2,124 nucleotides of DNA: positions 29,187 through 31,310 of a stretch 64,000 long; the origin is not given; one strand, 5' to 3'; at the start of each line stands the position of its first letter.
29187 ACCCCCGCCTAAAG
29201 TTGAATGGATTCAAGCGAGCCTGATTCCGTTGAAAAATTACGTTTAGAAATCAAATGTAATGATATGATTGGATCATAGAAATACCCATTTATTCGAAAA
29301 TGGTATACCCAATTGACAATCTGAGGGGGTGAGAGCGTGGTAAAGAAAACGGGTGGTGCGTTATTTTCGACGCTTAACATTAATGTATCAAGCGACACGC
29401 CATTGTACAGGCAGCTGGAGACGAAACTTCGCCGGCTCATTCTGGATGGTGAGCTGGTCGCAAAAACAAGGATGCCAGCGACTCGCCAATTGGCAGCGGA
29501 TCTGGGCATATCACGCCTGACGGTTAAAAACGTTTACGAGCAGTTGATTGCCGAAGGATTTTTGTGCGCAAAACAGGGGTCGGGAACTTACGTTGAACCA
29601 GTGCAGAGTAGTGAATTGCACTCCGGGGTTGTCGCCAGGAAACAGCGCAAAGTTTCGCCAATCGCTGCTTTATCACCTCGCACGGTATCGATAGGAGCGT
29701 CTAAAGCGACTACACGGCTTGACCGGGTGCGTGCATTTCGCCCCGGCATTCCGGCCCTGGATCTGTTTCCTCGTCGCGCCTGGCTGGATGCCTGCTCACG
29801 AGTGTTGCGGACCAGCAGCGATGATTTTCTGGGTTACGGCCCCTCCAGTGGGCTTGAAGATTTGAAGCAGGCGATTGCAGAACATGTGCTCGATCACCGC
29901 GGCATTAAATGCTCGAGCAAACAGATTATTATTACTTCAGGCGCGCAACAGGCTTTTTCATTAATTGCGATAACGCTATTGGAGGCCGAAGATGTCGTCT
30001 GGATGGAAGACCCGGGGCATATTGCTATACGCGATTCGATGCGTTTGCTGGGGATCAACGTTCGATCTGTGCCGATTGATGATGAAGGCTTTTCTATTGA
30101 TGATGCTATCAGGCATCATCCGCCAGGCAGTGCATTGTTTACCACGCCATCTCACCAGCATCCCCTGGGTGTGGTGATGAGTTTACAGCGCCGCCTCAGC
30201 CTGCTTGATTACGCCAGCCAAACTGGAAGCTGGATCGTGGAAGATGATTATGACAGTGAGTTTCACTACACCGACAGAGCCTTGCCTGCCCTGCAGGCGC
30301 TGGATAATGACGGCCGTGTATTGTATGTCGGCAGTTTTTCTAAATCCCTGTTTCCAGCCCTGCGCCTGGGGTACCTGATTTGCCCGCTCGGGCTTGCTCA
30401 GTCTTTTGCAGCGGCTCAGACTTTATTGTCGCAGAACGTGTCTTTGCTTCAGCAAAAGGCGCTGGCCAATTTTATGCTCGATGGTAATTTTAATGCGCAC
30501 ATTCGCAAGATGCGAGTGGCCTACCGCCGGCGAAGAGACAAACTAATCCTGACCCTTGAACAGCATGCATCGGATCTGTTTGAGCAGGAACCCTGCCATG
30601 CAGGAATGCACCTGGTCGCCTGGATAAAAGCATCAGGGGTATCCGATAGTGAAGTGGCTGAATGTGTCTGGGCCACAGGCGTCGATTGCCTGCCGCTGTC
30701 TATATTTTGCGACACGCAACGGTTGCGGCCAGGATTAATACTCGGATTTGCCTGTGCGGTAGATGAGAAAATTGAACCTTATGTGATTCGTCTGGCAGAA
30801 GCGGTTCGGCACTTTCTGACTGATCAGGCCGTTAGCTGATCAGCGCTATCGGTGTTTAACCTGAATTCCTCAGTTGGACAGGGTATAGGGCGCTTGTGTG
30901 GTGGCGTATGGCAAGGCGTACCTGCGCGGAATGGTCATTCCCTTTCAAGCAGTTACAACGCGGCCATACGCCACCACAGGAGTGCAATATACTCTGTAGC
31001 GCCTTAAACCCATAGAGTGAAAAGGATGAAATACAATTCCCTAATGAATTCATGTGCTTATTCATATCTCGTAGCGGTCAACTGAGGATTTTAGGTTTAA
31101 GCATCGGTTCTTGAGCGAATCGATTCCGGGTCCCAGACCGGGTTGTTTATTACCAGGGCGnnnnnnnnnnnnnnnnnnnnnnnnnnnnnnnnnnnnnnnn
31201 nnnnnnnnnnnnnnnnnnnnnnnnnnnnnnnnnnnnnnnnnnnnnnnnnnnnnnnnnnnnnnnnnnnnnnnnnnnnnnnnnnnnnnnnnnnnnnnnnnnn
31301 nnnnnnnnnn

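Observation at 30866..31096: Unclassified roughly 230-bp highly structured repeat, copy A (convergent spacer between MocR and the DMGDH-like gene)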

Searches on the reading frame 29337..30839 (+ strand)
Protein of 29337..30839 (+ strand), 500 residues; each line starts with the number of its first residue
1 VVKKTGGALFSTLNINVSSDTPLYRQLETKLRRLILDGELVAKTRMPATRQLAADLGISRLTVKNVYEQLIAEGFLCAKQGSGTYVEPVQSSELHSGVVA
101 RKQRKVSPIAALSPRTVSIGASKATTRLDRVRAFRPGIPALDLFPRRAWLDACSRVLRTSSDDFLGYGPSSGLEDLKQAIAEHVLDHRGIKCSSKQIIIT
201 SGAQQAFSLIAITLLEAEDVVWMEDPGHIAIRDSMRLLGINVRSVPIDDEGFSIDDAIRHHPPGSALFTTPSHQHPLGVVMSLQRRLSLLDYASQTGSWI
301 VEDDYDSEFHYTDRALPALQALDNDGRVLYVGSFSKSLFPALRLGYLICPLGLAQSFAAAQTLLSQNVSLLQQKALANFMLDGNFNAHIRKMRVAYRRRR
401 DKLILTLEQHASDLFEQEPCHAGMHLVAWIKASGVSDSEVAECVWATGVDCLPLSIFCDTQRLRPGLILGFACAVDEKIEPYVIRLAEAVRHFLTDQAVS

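Call 11: search_protein_families(library=pfam, proteins=[window:29337-30839:+])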
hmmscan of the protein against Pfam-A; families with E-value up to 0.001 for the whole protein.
window:29337-30839:+ (500 aa): 2 families
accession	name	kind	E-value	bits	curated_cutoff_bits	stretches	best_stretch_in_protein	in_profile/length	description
PF00155.27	Aminotran_1_2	-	1.6e-27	97.1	19.7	1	148-464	21-343/361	Aminotransferase class I and II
PF00392.27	GntR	-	6.1e-15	55.1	27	1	23-86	1-64/64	Bacterial regulatory proteins, gntR family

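Call 67: find_homologous_proteins(query=window:29337-30839:+, max_evalue=1e-80)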
Query window:29337-30839:+ (500 aa): 3197 proteins with E <= 1e-80 among 8000 candidates; the best 120 are listed.
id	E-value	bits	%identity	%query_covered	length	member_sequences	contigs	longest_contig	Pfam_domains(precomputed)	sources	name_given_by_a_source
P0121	0.0e+0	1119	100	100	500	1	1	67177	PF00155.28,PF00392.28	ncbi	-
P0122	2.3e-265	899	80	100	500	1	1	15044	PF00155.28,PF00392.28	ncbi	-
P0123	7.4e-265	897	81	99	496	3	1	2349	PF00155.28,PF00392.28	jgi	jgi:GntR family transcriptional regulator/MocR family aminotransferase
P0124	4.4e-260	881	80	100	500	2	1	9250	PF00155.28,PF00392.28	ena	-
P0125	4.7e-260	881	80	99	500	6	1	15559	PF00155.28,PF00392.28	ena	-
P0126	2.6e-257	872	79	99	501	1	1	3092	PF00155.28,PF00392.28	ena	-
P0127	4.7e-255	865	78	99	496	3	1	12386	PF00155.28,PF00392.28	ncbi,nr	ncbi:MAG: PLP-dependent aminotransferase family protein [Proteobacteria bacterium]|nr:PLP-dependent 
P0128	3.5e-248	842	76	99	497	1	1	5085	PF00155.28,PF00392.28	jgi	jgi:GntR family transcriptional regulator/MocR family aminotransferase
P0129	8.2e-248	841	75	100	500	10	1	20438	PF00155.28,PF00392.28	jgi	jgi:GntR family transcriptional regulator/MocR family aminotransferase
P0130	1.1e-202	692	62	99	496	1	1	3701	PF00155.28,PF00392.28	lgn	-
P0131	3.1e-201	687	62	98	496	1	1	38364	PF00155.28,PF00392.28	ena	-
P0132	4.5e-200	684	64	98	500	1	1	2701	PF00155.28,PF00392.28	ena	-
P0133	6.2e-199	680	61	98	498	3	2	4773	PF00155.28,PF00392.28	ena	-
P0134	2.1e-198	678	62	98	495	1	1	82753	PF00155.28,PF00392.28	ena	-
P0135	3.1e-196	671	60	99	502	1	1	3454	PF00155.28,PF00392.28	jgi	jgi:GntR family transcriptional regulator/MocR family aminotransferase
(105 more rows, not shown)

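Call 68: find_encoding_contigs(protein=P0121, flank=1500, max_places=2)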
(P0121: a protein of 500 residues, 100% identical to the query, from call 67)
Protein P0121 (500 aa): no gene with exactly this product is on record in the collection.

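Call 69: find_encoding_contigs(protein=P0122, flank=4000, max_places=2)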
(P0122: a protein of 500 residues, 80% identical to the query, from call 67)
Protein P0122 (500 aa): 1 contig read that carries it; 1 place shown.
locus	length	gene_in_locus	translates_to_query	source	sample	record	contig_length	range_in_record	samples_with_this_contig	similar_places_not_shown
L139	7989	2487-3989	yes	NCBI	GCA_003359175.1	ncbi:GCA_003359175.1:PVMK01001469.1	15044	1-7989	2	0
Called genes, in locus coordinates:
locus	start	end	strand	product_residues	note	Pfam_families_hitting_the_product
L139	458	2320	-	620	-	PF01208:URO-D, PF02607:B12-binding_2, PF02310:B12-binding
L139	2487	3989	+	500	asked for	PF00392:GntR, PF00155:Aminotran_1_2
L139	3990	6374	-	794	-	PF01266:DAO, PF16350:FAO_M, PF01571:GCV_T, PF08669:GCV_T_C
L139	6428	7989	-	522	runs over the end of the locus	PF06253:MTTB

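Call 70: find_encoding_contigs(protein=P0125, flank=4000, max_places=2)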
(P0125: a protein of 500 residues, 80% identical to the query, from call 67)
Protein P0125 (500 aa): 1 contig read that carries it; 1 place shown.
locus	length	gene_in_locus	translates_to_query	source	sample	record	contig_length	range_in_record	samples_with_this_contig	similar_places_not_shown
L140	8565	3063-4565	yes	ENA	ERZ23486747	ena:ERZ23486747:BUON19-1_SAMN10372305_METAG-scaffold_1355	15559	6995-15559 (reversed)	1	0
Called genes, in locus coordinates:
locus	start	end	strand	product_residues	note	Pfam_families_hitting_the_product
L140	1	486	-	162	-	?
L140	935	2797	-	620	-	PF01208:URO-D, PF02607:B12-binding_2, PF02310:B12-binding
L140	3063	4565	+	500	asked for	PF00392:GntR, PF00155:Aminotran_1_2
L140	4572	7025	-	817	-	PF01266:DAO, PF16350:FAO_M, PF01571:GCV_T, PF08669:GCV_T_C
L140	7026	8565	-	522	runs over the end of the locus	PF06253:MTTB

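Call 72: list_cluster_members(proteins=[P0121, L021:303-1841:+, L087:187-1605:+, L108:252-1973:+])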
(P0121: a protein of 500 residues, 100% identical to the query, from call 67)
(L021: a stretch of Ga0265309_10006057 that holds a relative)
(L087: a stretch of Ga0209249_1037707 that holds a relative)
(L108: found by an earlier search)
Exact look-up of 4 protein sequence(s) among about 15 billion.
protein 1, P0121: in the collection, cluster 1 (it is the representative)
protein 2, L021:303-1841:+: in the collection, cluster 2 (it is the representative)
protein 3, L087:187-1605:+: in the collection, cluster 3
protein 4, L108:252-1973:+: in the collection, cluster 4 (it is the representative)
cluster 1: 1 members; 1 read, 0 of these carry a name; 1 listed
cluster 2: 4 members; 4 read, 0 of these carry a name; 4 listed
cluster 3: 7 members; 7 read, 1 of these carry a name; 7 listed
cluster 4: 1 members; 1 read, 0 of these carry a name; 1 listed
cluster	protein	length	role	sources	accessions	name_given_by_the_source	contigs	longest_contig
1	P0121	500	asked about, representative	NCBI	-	-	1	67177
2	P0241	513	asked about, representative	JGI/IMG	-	-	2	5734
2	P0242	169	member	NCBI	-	-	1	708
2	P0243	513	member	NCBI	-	-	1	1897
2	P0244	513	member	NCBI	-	-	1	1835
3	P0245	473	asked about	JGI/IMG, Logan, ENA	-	hypothetical protein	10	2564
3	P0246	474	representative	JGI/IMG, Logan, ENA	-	-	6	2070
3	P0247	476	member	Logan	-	-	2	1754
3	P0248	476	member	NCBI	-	-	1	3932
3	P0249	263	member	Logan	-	-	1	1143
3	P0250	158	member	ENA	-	-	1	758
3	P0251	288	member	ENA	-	-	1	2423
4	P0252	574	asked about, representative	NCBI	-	-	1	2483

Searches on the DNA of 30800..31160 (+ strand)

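Call 8: search_dna_similar(query=window:30866-31096:+, collection=ecoli_genomes, mode=distant, max_rows=20)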
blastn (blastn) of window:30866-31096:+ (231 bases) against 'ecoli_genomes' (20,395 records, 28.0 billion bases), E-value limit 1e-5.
No match.

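Call 9: search_dna_similar(query=window:30866-31096:+, collection=plasmids, mode=distant, max_rows=30)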
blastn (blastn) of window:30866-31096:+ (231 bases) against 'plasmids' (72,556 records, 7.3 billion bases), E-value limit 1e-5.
No match.

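Call 17: search_rna_families(source=window, start=30800, end=31160, threshold=evalue, max_evalue=10)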
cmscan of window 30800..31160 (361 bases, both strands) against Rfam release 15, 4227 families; matches with E-value up to 10: 2.
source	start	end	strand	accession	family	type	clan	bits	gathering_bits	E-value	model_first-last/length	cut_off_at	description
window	31017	31065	+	RF00318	snoZ175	Gene; snRNA; snoRNA; CD-box;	-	16.9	43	6.3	1-81/81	no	Small nucleolar RNA Z175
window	31002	31035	-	RF02888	BtsR1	Gene; sRNA;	-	12.5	66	8.4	1-51/51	no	Bacillus sRNA 1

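Call 82: build_rna_model(alignment_id=A3)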
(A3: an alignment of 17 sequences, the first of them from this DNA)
Model R1 built from alignment A3 (17 sequences, 151 columns); structure: RNAalifold consensus.
model positions 149; base pairs 41; branch points 0; effective number of sequences 2.28; information 0.59 bits per position. Calibrated on 0.2 Mb of random sequence (short: E-values are rough).
structure used (alignment columns):
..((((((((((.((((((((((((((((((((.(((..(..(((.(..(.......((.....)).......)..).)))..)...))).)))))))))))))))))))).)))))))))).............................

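Call 84: search_with_rna_model(model_id=R1, sources=[window, L001, L002, L003, L004, L005, L006, L007, L008, L009, L010, L011, L012, L013, L014, L015, L016, L017, L018, L019, L020, L021, L022, L023, L024, L025, L026, L027, L028, L029, L030, L031, L032, L033, L034, L035, L036, L037, L038, L039, L040, L041, L042, L043, L044, L045, L046, L047, L048, L049, L050, L051, L052, L053, L054, L055, L056, L057, L058, L059, L060, L061, L062, L063, L064, L065, L066, L067, L068, L069, L070, L071, L072, L073, L074, L075, L076, L077, L078, L079, L080, L081, L082, L083, L084, L085, L086, L087, L088, L089, L090, L091, L092, L093, L094, L095, L096, L097, L098, L099], max_evalue=0.01)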
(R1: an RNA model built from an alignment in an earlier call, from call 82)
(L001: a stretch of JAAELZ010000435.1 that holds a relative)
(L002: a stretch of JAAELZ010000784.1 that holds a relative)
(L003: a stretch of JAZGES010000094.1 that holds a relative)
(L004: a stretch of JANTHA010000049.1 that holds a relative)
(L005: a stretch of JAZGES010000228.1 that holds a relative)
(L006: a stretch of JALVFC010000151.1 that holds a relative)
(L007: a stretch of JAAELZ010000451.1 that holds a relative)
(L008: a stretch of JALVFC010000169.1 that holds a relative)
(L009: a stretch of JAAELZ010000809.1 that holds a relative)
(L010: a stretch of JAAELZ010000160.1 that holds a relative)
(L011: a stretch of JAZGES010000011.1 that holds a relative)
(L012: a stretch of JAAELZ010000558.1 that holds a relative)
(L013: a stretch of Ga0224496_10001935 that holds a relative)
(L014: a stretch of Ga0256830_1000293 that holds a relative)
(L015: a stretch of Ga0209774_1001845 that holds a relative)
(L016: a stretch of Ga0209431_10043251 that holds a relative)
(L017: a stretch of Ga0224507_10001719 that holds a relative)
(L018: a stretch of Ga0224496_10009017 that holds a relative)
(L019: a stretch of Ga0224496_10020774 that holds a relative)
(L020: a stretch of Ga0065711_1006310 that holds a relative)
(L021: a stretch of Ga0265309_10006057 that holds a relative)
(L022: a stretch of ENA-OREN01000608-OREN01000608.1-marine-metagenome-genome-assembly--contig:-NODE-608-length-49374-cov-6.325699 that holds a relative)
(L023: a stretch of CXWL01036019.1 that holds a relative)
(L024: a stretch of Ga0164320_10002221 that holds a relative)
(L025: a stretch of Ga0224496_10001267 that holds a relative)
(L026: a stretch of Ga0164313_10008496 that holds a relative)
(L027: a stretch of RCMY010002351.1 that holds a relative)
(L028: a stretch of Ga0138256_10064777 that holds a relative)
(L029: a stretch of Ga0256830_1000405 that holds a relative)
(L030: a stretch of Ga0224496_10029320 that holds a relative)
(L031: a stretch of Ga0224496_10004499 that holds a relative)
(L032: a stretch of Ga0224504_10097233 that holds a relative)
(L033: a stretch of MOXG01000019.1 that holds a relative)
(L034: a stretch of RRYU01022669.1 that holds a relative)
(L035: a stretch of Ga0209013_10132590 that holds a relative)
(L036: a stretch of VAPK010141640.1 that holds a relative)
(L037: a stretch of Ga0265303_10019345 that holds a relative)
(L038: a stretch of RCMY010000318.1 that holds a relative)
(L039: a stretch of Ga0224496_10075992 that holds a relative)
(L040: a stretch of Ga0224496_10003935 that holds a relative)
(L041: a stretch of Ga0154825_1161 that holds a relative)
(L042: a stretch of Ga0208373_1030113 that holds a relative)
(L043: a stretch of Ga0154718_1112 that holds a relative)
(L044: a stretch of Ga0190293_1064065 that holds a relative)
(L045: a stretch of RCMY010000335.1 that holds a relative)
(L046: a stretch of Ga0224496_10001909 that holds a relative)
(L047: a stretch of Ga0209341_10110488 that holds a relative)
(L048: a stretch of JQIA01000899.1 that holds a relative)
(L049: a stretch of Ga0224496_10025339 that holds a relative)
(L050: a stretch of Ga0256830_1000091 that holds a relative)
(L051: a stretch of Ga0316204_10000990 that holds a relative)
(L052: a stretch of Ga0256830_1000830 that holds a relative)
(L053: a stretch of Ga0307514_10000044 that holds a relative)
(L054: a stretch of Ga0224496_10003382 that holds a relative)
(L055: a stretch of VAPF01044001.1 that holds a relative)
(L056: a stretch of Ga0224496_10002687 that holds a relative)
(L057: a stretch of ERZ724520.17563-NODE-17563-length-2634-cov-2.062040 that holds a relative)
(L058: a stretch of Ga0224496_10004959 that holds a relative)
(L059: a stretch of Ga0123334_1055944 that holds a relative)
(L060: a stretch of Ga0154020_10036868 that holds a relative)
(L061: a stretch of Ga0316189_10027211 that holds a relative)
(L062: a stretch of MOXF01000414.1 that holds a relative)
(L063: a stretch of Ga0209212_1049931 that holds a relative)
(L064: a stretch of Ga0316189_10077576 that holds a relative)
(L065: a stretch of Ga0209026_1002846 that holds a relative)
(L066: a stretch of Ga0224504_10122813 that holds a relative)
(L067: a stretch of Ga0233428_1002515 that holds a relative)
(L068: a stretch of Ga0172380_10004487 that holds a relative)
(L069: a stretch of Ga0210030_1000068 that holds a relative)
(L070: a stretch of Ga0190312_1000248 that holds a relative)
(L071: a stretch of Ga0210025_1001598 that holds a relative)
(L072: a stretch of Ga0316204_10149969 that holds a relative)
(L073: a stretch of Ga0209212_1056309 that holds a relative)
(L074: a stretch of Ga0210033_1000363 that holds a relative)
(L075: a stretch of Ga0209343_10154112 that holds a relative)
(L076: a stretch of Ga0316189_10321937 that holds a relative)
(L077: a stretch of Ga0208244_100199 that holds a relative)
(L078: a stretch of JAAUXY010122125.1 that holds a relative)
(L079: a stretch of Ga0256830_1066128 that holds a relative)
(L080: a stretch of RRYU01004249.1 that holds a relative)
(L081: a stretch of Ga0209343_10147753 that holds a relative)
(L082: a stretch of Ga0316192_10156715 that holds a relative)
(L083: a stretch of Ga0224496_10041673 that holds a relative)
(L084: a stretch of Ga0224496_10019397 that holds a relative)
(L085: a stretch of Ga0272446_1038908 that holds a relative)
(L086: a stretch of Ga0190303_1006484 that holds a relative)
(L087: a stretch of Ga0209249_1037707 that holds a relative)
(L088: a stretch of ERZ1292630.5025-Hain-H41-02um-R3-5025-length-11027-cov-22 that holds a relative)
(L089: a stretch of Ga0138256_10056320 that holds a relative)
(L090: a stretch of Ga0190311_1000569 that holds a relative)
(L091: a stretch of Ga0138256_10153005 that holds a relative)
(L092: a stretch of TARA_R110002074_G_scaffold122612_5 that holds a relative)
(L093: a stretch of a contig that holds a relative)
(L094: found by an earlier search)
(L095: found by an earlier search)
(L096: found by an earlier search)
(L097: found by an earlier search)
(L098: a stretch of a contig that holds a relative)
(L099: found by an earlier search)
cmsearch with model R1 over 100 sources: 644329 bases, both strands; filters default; matches with E-value up to 0.01: 64.
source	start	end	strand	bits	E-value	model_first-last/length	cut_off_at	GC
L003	55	203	+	159.5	1.5e-39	1-149/149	no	0.52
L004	1531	1679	-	159.4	1.6e-39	1-149/149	no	0.52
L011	6948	7096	-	158.5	2.7e-39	1-149/149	no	0.53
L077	11748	11896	-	153.7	5.2e-38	1-149/149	no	0.56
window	57441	57590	+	153.3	6.7e-38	1-149/149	no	0.53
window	30876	31025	+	152.6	9.8e-38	1-149/149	no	0.54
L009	3282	3431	+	151.5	2e-37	1-149/149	no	0.55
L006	737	885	-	145.6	7.1e-36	1-149/149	no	0.57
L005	6142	6291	+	143.6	2.5e-35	1-149/149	no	0.47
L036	4897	5044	+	139.4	3.2e-34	1-149/149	no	0.45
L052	477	624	-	133.8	9.9e-33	1-149/149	no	0.53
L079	1185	1332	-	132.1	2.8e-32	1-149/149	no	0.53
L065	2246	2392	+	127.7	4.3e-31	1-149/149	no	0.59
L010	4342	4506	-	116.6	3.6e-28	1-149/149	no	0.56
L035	569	719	-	113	3.4e-27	1-149/149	no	0.52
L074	1788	1934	-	110.6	1.4e-26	1-149/149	no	0.67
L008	5577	5726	+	108.5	5.1e-26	1-149/149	no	0.56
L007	1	163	+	107.1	1.2e-25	3-149/149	5'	0.54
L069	2287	2433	-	106.9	1.4e-25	1-149/149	no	0.67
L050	168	314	+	103.7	9.8e-25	1-149/149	no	0.54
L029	586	732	+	101.3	4.1e-24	1-149/149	no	0.47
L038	2435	2583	+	99.9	1e-23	1-149/149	no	0.42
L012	2427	2576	+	97.4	4.6e-23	1-134/149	3'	0.57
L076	1034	1180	-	97.4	4.7e-23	1-149/149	no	0.52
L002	2090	2187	-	95.6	1.4e-22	14-111/149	no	0.58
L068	367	550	+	95.4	1.6e-22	1-149/149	no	0.61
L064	235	383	-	95.1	1.8e-22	1-149/149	no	0.43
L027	9150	9298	-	93.1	6.3e-22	1-149/149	no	0.43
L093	5266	5414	-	90.6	2.9e-21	1-149/149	no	0.41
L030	65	213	-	90.3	3.5e-21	1-149/149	no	0.44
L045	11929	12076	-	83.2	2.7e-19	1-149/149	no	0.55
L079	1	111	-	83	3e-19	1-112/149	3'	0.5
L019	2476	2624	+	82.4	4.6e-19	1-149/149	no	0.43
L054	7548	7696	+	79.3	2.9e-18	1-149/149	no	0.41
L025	379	526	-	77.9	7.2e-18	1-149/149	no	0.46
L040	7394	7542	-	73.2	1.2e-16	1-149/149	no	0.41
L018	715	863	-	72.8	1.6e-16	1-149/149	no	0.41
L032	398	536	-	68.5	2.2e-15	1-149/149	no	0.43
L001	4494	4570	+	68.1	2.7e-15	1-77/149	3'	0.55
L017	2668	2817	-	66.4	7.7e-15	1-149/149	no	0.47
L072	1729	1826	-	65.7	1.2e-14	1-149/149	no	0.45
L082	795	943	+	61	2.2e-13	1-149/149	no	0.46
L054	2720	2868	-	59.2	6.3e-13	1-149/149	no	0.43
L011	6975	7094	+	50.4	1.4e-10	3-122/149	no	0.56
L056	8056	8192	+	48.7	4e-10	1-149/149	no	0.41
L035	596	733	+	48.2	5.4e-10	1-149/149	no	0.51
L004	1558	1677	+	47.3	9.1e-10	3-122/149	no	0.52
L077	11775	11894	+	43.2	1.2e-08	3-122/149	no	0.57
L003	57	176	-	42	2.4e-08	3-122/149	no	0.52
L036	4899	5018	-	41.6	3e-08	3-122/149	no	0.47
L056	9706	9851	+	41.1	4.2e-08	1-149/149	no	0.37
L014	4202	4352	+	40.8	5.1e-08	1-149/149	no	0.53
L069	3310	3457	+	35.9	1e-06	1-149/149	no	0.66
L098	1448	1536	+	35.6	1.2e-06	1-90/149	3'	0.44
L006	764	883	+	34.8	1.9e-06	3-122/149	no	0.56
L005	6144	6263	-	34.2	2.8e-06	3-122/149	no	0.47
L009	3284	3403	-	34.2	2.8e-06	3-122/149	no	0.55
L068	369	523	-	32.3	9.2e-06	3-122/149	no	0.62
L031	3013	3134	-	27.4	0.00018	1-149/149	no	0.44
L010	4400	4489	+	26.7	0.00027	18-107/149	no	0.58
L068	3258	3344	+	22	0.0048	1-84/149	3'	0.59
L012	2444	2533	-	21.9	0.0053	18-107/149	no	0.57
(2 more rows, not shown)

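Call 85: search_with_rna_model(model_id=R1, sources=[L100, L101, L102, L103, L104, L105, L106, L107, L108, L109, L110, L111, L112, L113, L114, L115, L116, L117, L118, L119, L120, L121, L122, L123, L124, L125, L126, L127, L128, L129, L130, L131, L132, L133, L134, L135, L136, L137, L138, L139, L140, L141, L142], max_evalue=0.01)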
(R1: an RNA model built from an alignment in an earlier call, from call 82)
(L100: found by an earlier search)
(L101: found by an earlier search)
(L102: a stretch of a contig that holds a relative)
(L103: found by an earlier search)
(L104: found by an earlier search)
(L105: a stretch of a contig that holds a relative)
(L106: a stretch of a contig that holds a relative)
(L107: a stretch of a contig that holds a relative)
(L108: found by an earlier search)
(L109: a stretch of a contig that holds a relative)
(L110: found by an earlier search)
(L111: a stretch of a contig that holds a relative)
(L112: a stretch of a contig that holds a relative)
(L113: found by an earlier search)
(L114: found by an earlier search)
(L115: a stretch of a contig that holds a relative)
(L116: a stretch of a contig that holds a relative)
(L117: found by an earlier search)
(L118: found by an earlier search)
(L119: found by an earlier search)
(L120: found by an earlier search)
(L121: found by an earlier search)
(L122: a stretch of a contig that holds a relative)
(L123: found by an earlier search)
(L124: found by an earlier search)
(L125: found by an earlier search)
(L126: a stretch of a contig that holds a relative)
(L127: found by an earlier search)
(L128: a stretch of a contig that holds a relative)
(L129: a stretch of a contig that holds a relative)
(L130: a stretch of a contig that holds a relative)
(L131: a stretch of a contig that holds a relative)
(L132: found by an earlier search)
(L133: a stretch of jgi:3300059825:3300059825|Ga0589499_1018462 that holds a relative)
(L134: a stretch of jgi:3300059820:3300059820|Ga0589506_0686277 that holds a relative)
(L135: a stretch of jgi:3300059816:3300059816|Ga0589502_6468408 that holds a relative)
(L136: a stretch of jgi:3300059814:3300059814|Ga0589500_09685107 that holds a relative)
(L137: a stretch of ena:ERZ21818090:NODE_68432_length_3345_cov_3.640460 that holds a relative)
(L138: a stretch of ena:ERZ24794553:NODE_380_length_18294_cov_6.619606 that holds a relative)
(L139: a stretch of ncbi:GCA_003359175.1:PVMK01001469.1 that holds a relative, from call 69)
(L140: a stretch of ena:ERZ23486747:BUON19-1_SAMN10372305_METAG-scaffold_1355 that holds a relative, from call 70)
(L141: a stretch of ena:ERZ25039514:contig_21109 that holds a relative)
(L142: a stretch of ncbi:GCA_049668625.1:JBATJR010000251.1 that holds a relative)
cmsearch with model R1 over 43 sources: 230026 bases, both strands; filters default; matches with E-value up to 0.01: 19.
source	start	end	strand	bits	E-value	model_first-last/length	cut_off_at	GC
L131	6248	6396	+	153.5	2.1e-38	1-149/149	no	0.52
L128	762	910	+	150.6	1.2e-37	1-149/149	no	0.58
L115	11194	11342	-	150.3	1.4e-37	1-149/149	no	0.52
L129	477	623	+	112.2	2e-27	1-149/149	no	0.67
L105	10306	10452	-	106.9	5e-26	1-149/149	no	0.67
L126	5354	5506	-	81.4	2.9e-19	1-149/149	no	0.45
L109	182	330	-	79.7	8.2e-19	1-149/149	no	0.39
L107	236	384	-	64.5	8.9e-15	1-149/149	no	0.48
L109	3524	3672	+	63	2.3e-14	1-149/149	no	0.4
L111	221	369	+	60.7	9.1e-14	1-149/149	no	0.47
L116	13391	13473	+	55.8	1.8e-12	1-84/149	3'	0.57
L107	1061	1209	-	44.1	2.4e-09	1-149/149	no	0.46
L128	764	883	-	43.2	4e-09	3-122/149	no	0.57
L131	6250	6369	-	36.5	2.5e-07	3-122/149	no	0.52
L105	11329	11476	+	35.9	3.7e-07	1-149/149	no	0.66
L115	11221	11340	+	31.6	5e-06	3-122/149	no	0.5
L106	53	156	-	30.8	7.8e-06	1-149/149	no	0.54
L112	1719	1782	-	30.8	7.9e-06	86-149/149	5'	0.64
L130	196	284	-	29.1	2.3e-05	20-105/149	no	0.61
